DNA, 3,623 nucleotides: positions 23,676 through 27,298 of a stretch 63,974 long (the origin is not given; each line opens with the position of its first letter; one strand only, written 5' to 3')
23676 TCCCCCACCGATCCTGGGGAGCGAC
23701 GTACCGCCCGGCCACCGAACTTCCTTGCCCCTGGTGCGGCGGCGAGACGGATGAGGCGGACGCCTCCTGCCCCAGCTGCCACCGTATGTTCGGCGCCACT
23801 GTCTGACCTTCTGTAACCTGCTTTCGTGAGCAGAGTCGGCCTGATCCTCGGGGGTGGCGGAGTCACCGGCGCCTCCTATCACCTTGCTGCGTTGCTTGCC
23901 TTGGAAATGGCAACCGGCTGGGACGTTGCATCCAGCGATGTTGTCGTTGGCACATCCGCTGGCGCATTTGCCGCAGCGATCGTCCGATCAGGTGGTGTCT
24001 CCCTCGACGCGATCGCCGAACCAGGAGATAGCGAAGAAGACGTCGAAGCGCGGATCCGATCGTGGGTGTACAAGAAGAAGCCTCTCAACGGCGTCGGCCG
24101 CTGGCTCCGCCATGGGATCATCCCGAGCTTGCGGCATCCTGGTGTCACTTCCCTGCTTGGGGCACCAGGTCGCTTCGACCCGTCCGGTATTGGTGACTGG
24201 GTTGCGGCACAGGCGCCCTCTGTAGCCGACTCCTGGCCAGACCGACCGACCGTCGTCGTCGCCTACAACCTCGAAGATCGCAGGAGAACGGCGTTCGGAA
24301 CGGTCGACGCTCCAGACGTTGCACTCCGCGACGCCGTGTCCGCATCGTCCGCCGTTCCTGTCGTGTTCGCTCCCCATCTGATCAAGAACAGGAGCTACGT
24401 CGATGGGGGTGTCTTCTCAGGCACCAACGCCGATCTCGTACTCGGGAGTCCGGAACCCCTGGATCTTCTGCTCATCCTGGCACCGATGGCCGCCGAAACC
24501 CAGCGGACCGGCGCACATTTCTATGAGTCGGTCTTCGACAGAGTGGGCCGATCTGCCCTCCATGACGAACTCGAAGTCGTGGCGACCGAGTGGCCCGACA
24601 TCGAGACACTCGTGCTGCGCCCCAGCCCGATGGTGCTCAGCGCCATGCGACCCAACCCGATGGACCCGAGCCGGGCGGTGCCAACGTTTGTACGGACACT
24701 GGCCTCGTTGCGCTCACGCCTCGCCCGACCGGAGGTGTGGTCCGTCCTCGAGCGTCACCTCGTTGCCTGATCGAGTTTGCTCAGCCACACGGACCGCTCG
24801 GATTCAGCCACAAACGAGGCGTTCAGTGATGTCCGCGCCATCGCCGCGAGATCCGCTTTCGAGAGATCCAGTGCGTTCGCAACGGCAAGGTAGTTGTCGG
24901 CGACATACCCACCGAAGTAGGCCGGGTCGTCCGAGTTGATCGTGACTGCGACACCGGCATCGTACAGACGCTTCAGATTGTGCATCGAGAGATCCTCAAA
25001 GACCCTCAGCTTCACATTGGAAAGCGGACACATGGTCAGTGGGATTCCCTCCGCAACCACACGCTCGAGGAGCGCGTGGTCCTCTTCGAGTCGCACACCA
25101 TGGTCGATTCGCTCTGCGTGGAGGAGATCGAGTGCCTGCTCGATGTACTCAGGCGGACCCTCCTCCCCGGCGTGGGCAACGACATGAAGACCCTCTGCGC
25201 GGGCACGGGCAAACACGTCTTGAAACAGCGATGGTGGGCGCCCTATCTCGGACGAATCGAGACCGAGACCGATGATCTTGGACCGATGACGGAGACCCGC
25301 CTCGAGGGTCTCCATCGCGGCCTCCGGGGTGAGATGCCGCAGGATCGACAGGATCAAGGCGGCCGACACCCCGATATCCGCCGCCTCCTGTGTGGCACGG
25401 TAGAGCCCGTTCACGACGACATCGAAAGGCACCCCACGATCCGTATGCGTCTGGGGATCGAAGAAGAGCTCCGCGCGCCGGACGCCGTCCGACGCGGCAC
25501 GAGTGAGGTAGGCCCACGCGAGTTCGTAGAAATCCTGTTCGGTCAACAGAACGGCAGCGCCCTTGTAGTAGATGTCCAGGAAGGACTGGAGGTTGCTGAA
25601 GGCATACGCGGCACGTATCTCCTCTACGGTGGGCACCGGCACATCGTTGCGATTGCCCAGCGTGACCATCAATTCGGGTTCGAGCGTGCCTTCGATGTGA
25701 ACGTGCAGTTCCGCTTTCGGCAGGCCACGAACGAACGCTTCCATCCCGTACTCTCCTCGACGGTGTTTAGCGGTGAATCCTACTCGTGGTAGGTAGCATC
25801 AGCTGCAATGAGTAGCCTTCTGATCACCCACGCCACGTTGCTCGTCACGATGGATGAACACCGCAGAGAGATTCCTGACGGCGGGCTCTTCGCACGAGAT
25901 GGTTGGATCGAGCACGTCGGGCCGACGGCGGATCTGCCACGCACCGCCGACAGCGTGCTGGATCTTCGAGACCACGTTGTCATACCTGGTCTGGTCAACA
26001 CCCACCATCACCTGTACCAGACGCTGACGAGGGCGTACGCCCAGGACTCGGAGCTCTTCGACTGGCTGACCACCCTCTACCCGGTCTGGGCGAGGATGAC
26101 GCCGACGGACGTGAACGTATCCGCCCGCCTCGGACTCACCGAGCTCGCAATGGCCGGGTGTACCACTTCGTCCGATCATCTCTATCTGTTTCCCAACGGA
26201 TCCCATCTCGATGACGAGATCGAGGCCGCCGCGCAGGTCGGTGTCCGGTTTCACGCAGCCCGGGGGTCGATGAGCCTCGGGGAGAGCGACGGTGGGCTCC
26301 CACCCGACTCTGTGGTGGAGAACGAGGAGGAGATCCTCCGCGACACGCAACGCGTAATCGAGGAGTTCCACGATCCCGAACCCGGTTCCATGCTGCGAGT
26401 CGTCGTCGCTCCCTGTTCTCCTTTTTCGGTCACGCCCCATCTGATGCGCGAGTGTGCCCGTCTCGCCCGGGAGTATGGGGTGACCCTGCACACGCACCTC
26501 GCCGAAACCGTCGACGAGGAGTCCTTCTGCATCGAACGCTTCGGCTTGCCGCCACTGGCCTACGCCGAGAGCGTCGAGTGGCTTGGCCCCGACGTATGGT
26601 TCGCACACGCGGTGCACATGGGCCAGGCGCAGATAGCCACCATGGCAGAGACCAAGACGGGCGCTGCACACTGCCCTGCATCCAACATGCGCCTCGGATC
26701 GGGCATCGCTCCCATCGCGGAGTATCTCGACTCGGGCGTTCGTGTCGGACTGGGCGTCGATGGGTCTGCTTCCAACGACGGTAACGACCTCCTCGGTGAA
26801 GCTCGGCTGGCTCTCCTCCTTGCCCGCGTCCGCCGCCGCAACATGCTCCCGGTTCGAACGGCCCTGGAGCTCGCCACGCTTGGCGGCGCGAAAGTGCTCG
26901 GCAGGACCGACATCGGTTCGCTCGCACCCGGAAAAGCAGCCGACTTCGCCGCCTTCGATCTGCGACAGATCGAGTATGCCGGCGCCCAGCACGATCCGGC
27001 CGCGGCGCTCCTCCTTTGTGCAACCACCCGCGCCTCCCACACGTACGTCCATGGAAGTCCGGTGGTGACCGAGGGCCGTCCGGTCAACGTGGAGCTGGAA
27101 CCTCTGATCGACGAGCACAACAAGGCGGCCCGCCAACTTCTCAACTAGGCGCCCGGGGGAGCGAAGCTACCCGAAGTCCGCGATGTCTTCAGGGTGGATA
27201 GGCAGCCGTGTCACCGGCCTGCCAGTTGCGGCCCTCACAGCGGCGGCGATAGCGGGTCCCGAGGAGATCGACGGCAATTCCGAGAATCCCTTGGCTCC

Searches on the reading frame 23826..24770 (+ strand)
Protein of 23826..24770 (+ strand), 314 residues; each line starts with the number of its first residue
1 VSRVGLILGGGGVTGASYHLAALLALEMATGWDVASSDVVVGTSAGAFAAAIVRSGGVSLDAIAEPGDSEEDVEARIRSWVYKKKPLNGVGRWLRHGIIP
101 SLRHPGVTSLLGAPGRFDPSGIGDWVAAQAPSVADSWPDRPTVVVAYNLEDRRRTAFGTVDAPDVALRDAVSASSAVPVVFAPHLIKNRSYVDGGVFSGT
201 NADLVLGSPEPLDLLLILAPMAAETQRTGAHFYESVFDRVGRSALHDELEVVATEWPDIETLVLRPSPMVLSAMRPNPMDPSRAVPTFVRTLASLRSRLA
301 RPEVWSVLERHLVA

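Call 18: search_protein_families(library=ncbifam, proteins=[window:23826-24770:+], max_evalue=1e-8)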
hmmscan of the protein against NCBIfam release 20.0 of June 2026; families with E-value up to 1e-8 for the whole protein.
window:23826-24770:+ (314 aa): 0 families

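Call 30: search_protein_families(library=pfam, proteins=[window:23826-24770:+], max_evalue=0.001)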
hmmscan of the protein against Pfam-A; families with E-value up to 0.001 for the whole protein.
window:23826-24770:+ (314 aa): 1 family
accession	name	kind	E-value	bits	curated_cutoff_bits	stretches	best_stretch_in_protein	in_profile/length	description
PF01734.28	Patatin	-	1.3e-20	74.8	27.7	1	6-205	1-190/191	Patatin-like phospholipase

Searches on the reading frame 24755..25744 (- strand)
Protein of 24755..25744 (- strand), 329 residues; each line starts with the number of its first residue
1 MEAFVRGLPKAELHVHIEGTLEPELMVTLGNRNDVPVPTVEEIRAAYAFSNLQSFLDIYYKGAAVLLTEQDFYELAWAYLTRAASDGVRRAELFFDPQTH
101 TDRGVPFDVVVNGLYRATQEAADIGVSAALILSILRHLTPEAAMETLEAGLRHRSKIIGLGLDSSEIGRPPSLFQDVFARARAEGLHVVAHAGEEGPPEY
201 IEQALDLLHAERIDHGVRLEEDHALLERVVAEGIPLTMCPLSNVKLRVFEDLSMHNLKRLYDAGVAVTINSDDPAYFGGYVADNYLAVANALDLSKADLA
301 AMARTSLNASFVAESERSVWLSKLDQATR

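Call 18: search_protein_families(library=ncbifam, proteins=[window:24755-25744:-], max_evalue=1e-8)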
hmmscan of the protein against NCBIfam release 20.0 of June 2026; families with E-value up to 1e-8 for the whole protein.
window:24755-25744:- (329 aa): 11 families
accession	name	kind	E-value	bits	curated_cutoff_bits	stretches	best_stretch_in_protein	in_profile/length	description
NF006850.0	PRK09358.1-6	equivalog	1.7e-150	500.5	419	1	2-327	2-330/334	adenosine deaminase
TIGR01430.1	aden_deam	equivalog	7.4e-109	363.7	216.55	1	8-323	1-322/323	adenosine deaminase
NF006848.0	PRK09358.1-3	equivalog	5.5e-73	246.1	426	1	7-325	3-324/325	adenosine deaminase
NF006854.0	PRK09358.3-1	equivalog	2.1e-65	221.1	530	1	2-325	8-335/344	adenosine deaminase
NF006849.0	PRK09358.1-5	equivalog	7.6e-49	166.6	494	1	5-326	9-339/350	adenosine deaminase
NF006846.0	PRK09358.1-1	equivalog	2.1e-46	158.5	459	1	7-321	5-327/333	adenosine deaminase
NF006847.0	PRK09358.1-2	equivalog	3.1e-40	138.1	412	1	5-318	10-346/364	adenosine deaminase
NF006856.0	PRK09358.3-3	equivalog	1.6e-27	96.4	510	1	6-304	18-308/316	adenosine deaminase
NF006859.0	PRK09358.3-6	equivalog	5.7e-12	45.4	549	1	175-285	168-278/299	adenosine deaminase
TIGR01431.1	adm_rel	subfamily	1.8e-10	40.3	315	1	207-323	346-466/479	adenosine deaminase-related growth factor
TIGR01429.1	AMP_deaminase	equivalog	9.6e-10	37.8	726.3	1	187-322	440-574/611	AMP deaminase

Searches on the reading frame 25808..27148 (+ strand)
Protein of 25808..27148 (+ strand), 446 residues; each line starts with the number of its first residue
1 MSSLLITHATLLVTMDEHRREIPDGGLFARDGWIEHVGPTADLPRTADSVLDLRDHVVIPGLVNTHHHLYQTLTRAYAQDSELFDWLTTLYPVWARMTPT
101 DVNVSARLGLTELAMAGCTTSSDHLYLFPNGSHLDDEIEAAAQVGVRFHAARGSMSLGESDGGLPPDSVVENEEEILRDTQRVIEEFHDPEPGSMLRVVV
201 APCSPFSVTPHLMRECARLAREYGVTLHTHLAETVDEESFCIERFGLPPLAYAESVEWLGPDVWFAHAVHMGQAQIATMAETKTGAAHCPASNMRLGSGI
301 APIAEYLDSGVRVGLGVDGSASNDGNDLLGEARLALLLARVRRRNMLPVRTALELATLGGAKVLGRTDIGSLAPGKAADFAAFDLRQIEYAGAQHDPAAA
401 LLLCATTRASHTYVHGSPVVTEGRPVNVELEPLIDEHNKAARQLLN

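Call 18: search_protein_families(library=ncbifam, proteins=[window:25808-27148:+], max_evalue=1e-8)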
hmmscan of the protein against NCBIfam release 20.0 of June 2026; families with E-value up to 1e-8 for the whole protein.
window:25808-27148:+ (446 aa): 26 families (the best 25 are shown)
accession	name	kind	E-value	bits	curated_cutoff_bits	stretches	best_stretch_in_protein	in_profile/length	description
NF006055.0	PRK08203.1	equivalog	8.6e-202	670.6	532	1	2-445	4-451/455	8-oxoguanine deaminase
NF009059.0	PRK12393.1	equivalog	1.1e-110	370.6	543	1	2-445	5-456/460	amidohydrolase family protein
NF005557.0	PRK07228.1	equivalog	2.6e-85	286.8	522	1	5-444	4-437/445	5'-deoxyadenosine deaminase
NF006549.0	PRK09045.1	equivalog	1.4e-74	251.3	540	1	6-440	11-435/444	TRZ/ATZ family hydrolase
NF004701.0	PRK06038.1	equivalog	1e-67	228.7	609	1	1-444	3-426/432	N-ethylammeline chlorohydrolase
NF006252.0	PRK08393.1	equivalog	1.3e-62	212.2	617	1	41-443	35-422/424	N-ethylammeline chlorohydrolase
NF006056.0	PRK08204.1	subfamily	9.9e-59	199.3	391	1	3-445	4-441/449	hypothetical protein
NF005211.0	PRK06687.1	equivalog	8.2e-58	196.1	703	1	12-430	9-419/419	TRZ/ATZ family protein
NF012037.0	PRK15493.1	equivalog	3.1e-57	194.3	779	1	11-439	9-428/435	bifunctional S-methyl-5'-thioadenosine deaminase/S-adenosylhomocysteine deaminase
NF006681.0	PRK09229.1-2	equivalog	9.8e-52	176.2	362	1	26-429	23-434/451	formimidoylglutamate deiminase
NF006679.0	PRK09228.1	subfamily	4.1e-47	160.9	351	1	14-395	21-397/433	guanine deaminase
TIGR02967.1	guan_deamin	equivalog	5.6e-47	160.6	375.4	1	22-387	4-364/401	guanine deaminase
NF004801.0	PRK06151.1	subfamily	3.2e-42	145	416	1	10-437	10-455/491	chlorohydrolase family protein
NF004995.0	PRK06380.1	subfamily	5e-39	134.5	567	1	3-397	2-374/418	metal-dependent hydrolase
TIGR02022.1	hutF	equivalog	8.8e-39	133.5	413.05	1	53-426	44-437/455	formimidoylglutamate deiminase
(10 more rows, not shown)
